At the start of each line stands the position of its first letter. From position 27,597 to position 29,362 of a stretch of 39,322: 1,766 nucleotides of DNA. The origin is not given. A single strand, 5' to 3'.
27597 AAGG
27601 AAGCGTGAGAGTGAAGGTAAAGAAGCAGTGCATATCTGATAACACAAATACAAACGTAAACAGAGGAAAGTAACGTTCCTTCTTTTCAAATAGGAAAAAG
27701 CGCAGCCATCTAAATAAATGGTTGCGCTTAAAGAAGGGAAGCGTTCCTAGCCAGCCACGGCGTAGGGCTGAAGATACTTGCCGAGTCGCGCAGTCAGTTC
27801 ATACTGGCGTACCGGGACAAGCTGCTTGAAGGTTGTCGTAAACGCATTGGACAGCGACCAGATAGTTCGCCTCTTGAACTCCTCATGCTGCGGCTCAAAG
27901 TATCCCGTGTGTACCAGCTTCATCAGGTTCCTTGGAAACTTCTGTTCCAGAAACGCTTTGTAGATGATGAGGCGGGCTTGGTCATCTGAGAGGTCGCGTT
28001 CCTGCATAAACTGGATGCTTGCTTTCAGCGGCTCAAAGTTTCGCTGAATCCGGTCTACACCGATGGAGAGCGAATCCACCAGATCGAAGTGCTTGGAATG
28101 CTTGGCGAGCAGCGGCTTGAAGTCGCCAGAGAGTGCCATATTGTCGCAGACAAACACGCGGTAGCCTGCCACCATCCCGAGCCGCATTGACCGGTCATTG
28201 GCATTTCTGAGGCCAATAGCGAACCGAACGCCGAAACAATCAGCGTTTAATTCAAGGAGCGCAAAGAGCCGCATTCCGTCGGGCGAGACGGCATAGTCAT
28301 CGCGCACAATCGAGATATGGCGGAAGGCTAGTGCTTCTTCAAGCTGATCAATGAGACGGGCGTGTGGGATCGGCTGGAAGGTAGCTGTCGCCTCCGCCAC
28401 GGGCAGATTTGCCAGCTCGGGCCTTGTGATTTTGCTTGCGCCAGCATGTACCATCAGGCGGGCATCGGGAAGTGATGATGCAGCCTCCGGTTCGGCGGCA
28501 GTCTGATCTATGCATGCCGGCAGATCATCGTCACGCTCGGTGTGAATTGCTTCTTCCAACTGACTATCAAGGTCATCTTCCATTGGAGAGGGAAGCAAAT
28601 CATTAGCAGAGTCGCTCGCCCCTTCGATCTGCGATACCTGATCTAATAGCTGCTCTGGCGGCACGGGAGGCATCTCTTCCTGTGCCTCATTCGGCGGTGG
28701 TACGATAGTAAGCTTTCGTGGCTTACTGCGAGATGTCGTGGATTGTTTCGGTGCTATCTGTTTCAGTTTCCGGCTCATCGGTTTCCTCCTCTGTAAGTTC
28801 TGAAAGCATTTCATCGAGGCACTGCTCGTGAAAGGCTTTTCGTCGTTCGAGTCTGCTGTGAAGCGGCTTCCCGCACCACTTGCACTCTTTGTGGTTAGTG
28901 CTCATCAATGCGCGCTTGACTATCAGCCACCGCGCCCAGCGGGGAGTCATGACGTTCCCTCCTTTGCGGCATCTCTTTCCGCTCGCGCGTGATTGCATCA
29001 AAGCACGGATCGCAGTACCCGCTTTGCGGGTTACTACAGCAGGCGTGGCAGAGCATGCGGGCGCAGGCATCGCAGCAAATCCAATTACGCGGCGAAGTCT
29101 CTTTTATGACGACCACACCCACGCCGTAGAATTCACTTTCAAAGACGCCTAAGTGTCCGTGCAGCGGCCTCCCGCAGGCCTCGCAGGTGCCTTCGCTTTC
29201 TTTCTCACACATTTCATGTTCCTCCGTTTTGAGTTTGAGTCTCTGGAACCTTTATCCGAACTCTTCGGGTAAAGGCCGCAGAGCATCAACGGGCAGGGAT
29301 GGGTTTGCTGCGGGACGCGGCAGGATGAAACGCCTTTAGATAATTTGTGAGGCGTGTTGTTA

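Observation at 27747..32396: Six-gene operon: DPPY MTase, SPPY MTase, soluble TraD-like ATPase, two Cys-rich mini-proteins, DUF932, with no recognisable endonuclease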

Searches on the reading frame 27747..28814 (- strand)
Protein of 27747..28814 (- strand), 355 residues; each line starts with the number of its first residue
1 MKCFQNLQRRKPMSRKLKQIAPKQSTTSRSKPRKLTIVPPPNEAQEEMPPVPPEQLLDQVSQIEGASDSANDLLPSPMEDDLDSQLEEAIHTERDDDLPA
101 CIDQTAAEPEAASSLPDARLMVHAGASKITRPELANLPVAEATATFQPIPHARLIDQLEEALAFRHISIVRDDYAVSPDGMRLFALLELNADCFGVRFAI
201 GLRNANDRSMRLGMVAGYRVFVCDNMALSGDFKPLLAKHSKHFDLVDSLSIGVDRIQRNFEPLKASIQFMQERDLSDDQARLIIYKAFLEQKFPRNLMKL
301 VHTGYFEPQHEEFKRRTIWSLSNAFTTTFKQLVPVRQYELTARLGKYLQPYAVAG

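Call 6: search_protein_families(library=pfam, proteins=[window:27747-28814:-], max_evalue=0.01)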
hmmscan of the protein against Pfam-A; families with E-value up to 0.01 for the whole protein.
window:27747-28814:- (355 aa): 1 family
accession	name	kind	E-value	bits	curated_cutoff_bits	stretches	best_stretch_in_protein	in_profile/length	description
PF06067.16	DUF932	-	8.4e-06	26.2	23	1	145-339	8-216/227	Domain of unknown function (DUF932)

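Call 7: search_protein_families(library=padloc, proteins=[window:27747-28814:-], max_evalue=0.01)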
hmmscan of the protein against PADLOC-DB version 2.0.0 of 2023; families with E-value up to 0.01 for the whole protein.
window:27747-28814:- (355 aa): 0 families

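Call 8: search_protein_families(library=ncbifam, proteins=[window:27747-28814:-], max_evalue=0.01)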
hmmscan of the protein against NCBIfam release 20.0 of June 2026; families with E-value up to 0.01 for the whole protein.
window:27747-28814:- (355 aa): 0 families

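Call 9: search_protein_families(library=phrogs, proteins=[window:27747-28814:-], max_evalue=0.01)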
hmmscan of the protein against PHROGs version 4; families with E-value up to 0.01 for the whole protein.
window:27747-28814:- (355 aa): 1 family
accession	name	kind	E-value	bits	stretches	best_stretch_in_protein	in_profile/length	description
phrog_12094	-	unknown function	7.5e-05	23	1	200-289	100-189/281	-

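Call 32: find_homologous_proteins(query=window:27747-28814:-, max_evalue=0.00001)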
Query window:27747-28814:- (355 aa): 2654 proteins with E <= 0.00001 among 6634 candidates; the best 120 are listed.
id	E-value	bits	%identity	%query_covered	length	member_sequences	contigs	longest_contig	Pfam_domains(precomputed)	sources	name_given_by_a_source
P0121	2.1e-224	762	100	97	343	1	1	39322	PF06067.17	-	-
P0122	5.5e-170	583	77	97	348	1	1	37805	PF06067.17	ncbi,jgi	jgi:hypothetical protein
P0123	2.6e-122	426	71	70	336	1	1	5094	-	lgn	-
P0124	1.2e-111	391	58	96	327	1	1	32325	-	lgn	-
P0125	3.3e-109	383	72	66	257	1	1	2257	-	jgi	jgi:hypothetical protein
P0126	1.9e-108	380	69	71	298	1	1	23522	-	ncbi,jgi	jgi:hypothetical protein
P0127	1.1e-107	378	64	75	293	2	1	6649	-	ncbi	-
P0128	1.9e-107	377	72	65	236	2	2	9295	PF06067.17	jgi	jgi:hypothetical protein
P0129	8.6e-107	375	68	68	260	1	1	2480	PF06067.17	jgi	jgi:hypothetical protein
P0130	1.2e-106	375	70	70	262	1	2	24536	PF06067.17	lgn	-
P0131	1.9e-106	374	66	74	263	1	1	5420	-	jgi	-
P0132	2.4e-106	374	72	64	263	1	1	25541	PF06067.17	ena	-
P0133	4.9e-106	373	69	70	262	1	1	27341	-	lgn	-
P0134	5.0e-106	373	67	72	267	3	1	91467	-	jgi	jgi:hypothetical protein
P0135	2.5e-105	370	70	67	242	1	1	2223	-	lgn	-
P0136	3.1e-105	370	69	69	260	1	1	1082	PF06067.17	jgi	jgi:hypothetical protein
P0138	9.5e-105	368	64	74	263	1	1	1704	PF06067.17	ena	-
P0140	1.5e-104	368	69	70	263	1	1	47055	PF06067.17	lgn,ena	-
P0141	1.6e-104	368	69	70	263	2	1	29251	PF06067.17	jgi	jgi:hypothetical protein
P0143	2.2e-104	367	66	71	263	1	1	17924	PF06067.17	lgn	-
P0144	2.6e-104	367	66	70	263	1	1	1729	PF06067.17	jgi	-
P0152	1.2e-103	365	69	67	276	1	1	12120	PF06067.17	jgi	jgi:hypothetical protein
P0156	2.3e-103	364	68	67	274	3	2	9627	PF06067.17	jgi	jgi:hypothetical protein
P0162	6.2e-103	362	68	69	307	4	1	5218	PF06067.17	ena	-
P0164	8.6e-103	362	67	70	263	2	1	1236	PF06067.17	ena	-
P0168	1.8e-102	361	68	69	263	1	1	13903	PF06067.17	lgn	-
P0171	4.1e-102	360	69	67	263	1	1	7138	PF06067.17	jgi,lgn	jgi:hypothetical protein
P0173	4.6e-102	360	66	69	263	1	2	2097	PF06067.17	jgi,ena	jgi:hypothetical protein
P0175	5.6e-102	359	71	65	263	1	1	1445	PF06067.17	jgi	jgi:hypothetical protein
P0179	1.2e-101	358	67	66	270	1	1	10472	PF06067.17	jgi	jgi:hypothetical protein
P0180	2.1e-101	357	68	68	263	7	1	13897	PF06067.17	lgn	-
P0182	2.3e-101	357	66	69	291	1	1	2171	PF06067.17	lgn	-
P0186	7.4e-101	356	65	69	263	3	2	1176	PF06067.17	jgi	jgi:hypothetical protein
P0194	1.7e-100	354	66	69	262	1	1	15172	PF06067.17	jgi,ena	-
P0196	2.3e-100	354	65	67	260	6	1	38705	PF06067.17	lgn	-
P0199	3.5e-100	353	66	69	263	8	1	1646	PF06067.17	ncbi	-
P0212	3.2e-99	350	62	72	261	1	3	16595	PF06067.17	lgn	-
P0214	4.4e-99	350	64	69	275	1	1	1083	PF06067.17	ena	-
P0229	6.8e-97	343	63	66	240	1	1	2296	PF06067.17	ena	-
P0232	1.0e-96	342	63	66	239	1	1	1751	PF06067.17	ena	-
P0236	1.4e-96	342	64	68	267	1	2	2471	PF06067.17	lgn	-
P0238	1.1e-95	339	66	68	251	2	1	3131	PF06067.17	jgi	jgi:hypothetical protein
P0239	1.7e-95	338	63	67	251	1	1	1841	PF06067.17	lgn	-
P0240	1.7e-95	338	62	70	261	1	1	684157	PF06067.17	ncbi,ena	-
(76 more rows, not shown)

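Call 33: find_encoding_contigs(protein=P0122, flank=10000, max_places=2)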
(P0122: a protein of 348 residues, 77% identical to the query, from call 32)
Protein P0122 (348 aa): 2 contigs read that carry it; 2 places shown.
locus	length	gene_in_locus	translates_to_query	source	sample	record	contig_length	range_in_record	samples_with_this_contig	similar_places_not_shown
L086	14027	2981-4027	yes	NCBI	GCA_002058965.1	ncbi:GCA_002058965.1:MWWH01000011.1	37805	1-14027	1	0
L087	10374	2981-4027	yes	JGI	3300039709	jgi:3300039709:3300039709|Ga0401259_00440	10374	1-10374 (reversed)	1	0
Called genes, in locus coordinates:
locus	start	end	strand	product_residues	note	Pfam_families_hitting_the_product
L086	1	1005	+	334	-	?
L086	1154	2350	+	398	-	PF10412:TrwB_AAD_bind, PF13401:AAA_22 (faint)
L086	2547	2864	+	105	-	-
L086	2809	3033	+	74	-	-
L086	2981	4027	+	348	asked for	PF06067:DUF932 (weak)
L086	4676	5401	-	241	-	-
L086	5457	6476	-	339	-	PF13546:DDE_5 (weak), PF01609:DDE_Tnp_1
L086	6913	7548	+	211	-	PF00142:Fer4_NifH (weak), PF01656:CbiA, PF02374:ArsA_ATPase (faint), PF06564:CBP_BcsQ (faint), PF07015:VirC1 (weak), PF09140:MipZ (weak), PF10609:ParA, PF13614:AAA_31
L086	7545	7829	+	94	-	-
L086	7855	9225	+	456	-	PF01555:N6_N4_Mtase, PF01170:UPF0020 (weak)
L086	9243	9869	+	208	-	PF04542:Sigma70_r2 (faint)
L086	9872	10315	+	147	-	-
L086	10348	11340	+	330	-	-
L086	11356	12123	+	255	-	PF06114:Peptidase_M78 (weak)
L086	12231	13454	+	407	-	-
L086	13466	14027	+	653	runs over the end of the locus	PF01935:DUF87, PF05872:HerA_C (faint), PF10412:TrwB_AAD_bind (weak)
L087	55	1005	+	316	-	PF08241:Methyltransf_11 (faint), PF13847:Methyltransf_31 (faint), PF01555:N6_N4_Mtase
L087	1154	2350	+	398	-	PF10412:TrwB_AAD_bind, PF13401:AAA_22 (faint)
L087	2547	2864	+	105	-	-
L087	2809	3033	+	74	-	-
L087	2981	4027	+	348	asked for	PF06067:DUF932 (weak)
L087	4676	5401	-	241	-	-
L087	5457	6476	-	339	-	PF13546:DDE_5 (weak), PF01609:DDE_Tnp_1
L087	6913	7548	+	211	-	PF00142:Fer4_NifH (weak), PF01656:CbiA, PF02374:ArsA_ATPase (faint), PF06564:CBP_BcsQ (faint), PF07015:VirC1 (weak), PF09140:MipZ (weak), PF10609:ParA, PF13614:AAA_31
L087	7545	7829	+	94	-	-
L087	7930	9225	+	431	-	PF01555:N6_N4_Mtase, PF01170:UPF0020 (weak)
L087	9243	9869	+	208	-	PF04542:Sigma70_r2 (faint)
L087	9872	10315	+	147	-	-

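Call 34: find_encoding_contigs(protein=P0124, flank=10000, max_places=2)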
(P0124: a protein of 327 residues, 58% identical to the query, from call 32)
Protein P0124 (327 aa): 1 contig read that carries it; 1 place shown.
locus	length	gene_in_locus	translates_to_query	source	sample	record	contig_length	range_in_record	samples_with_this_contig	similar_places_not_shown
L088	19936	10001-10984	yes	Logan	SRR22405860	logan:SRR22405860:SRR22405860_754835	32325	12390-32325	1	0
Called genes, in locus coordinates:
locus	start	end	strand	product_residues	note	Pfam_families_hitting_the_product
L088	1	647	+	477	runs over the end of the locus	-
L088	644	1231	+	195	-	-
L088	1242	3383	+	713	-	PF21277:T6SS_VgrG3-like_C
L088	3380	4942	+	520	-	-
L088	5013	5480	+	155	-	-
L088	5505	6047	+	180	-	PF05257:CHAP (weak)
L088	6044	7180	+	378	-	PF01341:Glyco_hydro_6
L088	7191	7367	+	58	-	-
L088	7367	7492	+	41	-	-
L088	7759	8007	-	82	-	-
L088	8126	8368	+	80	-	-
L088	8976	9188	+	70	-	-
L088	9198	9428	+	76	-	PF01844:HNH (weak)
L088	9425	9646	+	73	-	-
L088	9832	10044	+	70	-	-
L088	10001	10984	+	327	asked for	-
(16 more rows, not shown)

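Call 54: search_protein_families(library=pfam, proteins=[L086:4676-5401:-], max_evalue=0.05)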
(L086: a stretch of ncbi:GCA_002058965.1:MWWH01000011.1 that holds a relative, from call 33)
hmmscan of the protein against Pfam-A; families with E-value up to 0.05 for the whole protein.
L086:4676-5401:- (241 aa): 0 families

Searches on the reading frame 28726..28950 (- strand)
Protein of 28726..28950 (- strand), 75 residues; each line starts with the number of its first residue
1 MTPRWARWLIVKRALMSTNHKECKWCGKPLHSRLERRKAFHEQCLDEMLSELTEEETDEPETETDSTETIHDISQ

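Call 74: search_protein_families(library=pfam, proteins=[window:28726-28950:-], max_evalue=0.1)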
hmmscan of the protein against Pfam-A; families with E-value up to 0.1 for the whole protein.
window:28726-28950:- (75 aa): 2 families
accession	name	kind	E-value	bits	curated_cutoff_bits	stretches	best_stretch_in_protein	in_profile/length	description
PF11793.14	FANCL_C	-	0.017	15.8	27.3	0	38-56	29-47/69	FANCL C-terminal domain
PF01396.24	Zn_ribbon_Top1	-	0.021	15.1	32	1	21-41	2-22/39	Topoisomerase DNA binding C4 zinc finger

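Call 78: search_protein_representatives(protein=window:28726-28950:-)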
Query: 75 residues. Proteins with E-value up to 0.001 (for the whole library): 1; up to 1e-10: 1; up to 1e-30: 1. The best 1 are listed.
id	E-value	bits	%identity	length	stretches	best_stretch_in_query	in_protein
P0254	9.6e-45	165.3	100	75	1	1-75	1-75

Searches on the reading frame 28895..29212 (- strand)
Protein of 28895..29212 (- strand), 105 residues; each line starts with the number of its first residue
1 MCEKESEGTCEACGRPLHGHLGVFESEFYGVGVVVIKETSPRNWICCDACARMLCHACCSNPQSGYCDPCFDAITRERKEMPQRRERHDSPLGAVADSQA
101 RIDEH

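Call 6: search_protein_families(library=pfam, proteins=[window:28895-29212:-], max_evalue=0.01)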
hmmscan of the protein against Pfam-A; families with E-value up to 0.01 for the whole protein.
window:28895-29212:- (105 aa): 1 family
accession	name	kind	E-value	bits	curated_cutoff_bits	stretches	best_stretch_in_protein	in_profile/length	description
PF19474.4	DUF6011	-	0.0026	17.7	26.6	1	5-20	6-21/37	Family of unknown function (DUF6011)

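Call 7: search_protein_families(library=padloc, proteins=[window:28895-29212:-], max_evalue=0.01)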
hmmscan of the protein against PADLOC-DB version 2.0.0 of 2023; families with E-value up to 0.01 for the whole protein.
window:28895-29212:- (105 aa): 0 families

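Call 8: search_protein_families(library=ncbifam, proteins=[window:28895-29212:-], max_evalue=0.01)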
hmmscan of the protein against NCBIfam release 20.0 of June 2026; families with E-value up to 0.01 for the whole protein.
window:28895-29212:- (105 aa): 0 families

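Call 9: search_protein_families(library=phrogs, proteins=[window:28895-29212:-], max_evalue=0.01)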
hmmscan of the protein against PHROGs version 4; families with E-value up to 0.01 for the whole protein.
window:28895-29212:- (105 aa): 0 families

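Call 53: search_solved_structures(query=window:28895-29212:-, max_evalue=10)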
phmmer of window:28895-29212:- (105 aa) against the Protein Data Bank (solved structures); distinct sequences matched with E-value up to 10: 2.
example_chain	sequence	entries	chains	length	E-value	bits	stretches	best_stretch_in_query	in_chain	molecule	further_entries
9e9c_P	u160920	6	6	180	1.2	12.5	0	40-69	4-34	Large ribosomal subunit protein uL18m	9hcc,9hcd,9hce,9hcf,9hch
4qq4_A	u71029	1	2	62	1.2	12.4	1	39-88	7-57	MORC family CW-type zinc finger protein 3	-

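Call 69: find_homologous_proteins(query=window:28895-29212:-, max_evalue=0.001)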
Query window:28895-29212:- (105 aa): 13 proteins with E <= 0.001 among 14 candidates.
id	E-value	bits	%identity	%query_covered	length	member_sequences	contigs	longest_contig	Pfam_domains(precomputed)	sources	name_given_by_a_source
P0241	2.0e-68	245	100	100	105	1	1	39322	-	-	-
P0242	2.0e-41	158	68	100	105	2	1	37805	-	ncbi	-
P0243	5.4e-33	131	71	74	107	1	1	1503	-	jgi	jgi:hypothetical protein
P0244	6.9e-29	118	59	79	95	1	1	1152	-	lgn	-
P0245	1.9e-28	117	70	68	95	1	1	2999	-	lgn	-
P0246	8.9e-27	111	55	90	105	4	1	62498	-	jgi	jgi:hypothetical protein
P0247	8.4e-26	108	59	79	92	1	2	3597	-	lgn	-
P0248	8.6e-26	108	60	73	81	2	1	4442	-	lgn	-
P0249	9.7e-26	108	62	75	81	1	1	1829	-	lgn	-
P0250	1.0e-25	108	62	75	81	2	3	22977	-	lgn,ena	-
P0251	2.2e-25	107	63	71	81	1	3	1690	-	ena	-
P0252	2.9e-25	106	65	69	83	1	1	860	-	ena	-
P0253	1.2e-23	101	61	71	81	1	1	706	-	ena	-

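Call 76: predict_structure(alignment_id=A3)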
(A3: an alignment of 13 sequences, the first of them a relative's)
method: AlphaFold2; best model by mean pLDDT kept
length: 105 residues; sequences in the alignment: 13
mean_pLDDT: 72.9   pTM: 0.48
mean pLDDT of the five models: 72.9, 45.8, 45.8, 45.6, 43.4
residues with pLDDT >= 90: 20; 70-90: 51; 50-70: 8; < 50: 26
segments of 3 or more residues with pLDDT < 50: 1-5, 82-100
pLDDT, mean of each block of 10 residues (from residue 1): 56 86 83 82 85 89 88 81 46 45 50
secondary structure, 60 per line:
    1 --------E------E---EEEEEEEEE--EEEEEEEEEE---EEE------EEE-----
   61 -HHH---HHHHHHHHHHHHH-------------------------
elements in order: E20-28 E31-40 E44-46 E53-55 H68-80

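Call 79: fold_search(model_id=the predicted structure, library=pdb)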
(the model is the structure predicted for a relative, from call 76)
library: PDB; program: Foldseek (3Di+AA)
matches with E <= 10: 89; with E <= 0.001: 0
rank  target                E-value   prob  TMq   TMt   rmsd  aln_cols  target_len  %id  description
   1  9dxh_A                3.9e-01  0.13  0.19  0.06   9.3        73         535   12  attPmm and attBmm bound serine integrase complex in the pre-rotation state (released 2026-01-21)
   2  9y66_A                7.4e-01  0.20  0.23  0.06   8.7        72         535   14  attLsym bound serine integrase complex in the dimeric state (released 2026-02-04)
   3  3gn5_B                1.1e+00  0.09  0.13  0.11  12.8        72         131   15  Structure of the E. coli protein MqsA (YgiT/b3021) (released 2010-01-12)
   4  9dxd_A                1.4e+00  0.14  0.24  0.07  11.1        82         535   15  attLmm bound serine integrase and RDF complex in the pre-rotation state (released 2026-01-21)
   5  9dxf_A                1.4e+00  0.13  0.21  0.06   9.0        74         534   15  attLmm bound serine integrase and RDF complex in the post-rotation state (released 2026-01-21)
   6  3gn5_A                2.0e+00  0.07  0.13  0.11  12.7        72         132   15  Structure of the E. coli protein MqsA (YgiT/b3021) (released 2010-01-12)
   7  9kbo_C                2.4e+00  0.09  0.20  0.09  13.2        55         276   11  Crystal structure of human Shiftless (SFL) containing phosphorylation sites Ser249, Thr250, Thr253 and Ser256 (released 2025-11-19)
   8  8yka_1                2.4e+00  0.05  0.20  0.05  23.2       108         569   10  Cryo-EM structure of P97-VCPIP1 complex (released 2024-10-02)
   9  2w57_A                2.6e+00  0.07  0.15  0.12  10.7        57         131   14  Crystal structure of the Vibrio cholerae ferric uptake regulator (Fur) reveals structural rearrangement of the DNA-bin (released 2009-01-20)
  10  3ga8                  2.6e+00  0.06  0.17  0.24  13.7        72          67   14  Structure of the N-terminal domain of the E. coli protein MqsA (YgiT/b3021) (released 2010-01-12)
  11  3hi2_A                2.6e+00  0.05  0.15  0.20  13.4        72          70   14  Structure of the N-terminal domain of the E. coli antitoxin MqsA (YgiT/b3021) in complex with the E. coli toxin MqsR ( (released 2010-01-12)
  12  4v8p_BP               3.4e+00  0.06  0.20  0.14  15.2       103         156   12  T.thermophila 60S ribosomal subunit in complex with initiation factor 6. (released 2014-07-09)
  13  8brt_B                3.8e+00  0.08  0.24  0.07   5.4        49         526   14  Crystal structure of a variant of penicillin G acylase from Bacillaceae i. s. sp. FJAT-27231 with reduced surface entr (released 2023-05-03)
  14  4rb2_C                3.8e+00  0.05  0.15  0.12  10.7        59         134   15  Crystal structure of Magnetospirillum gryphiswaldense MSR-1 SeMet-Fur-Mn2+-feoAB1 operator (released 2015-07-15)
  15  4gsk_Y                4.1e+00  0.18  0.24  0.19   3.0        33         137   15  Crystal structure of an Atg7-Atg10 crosslinked complex (released 2012-11-14)
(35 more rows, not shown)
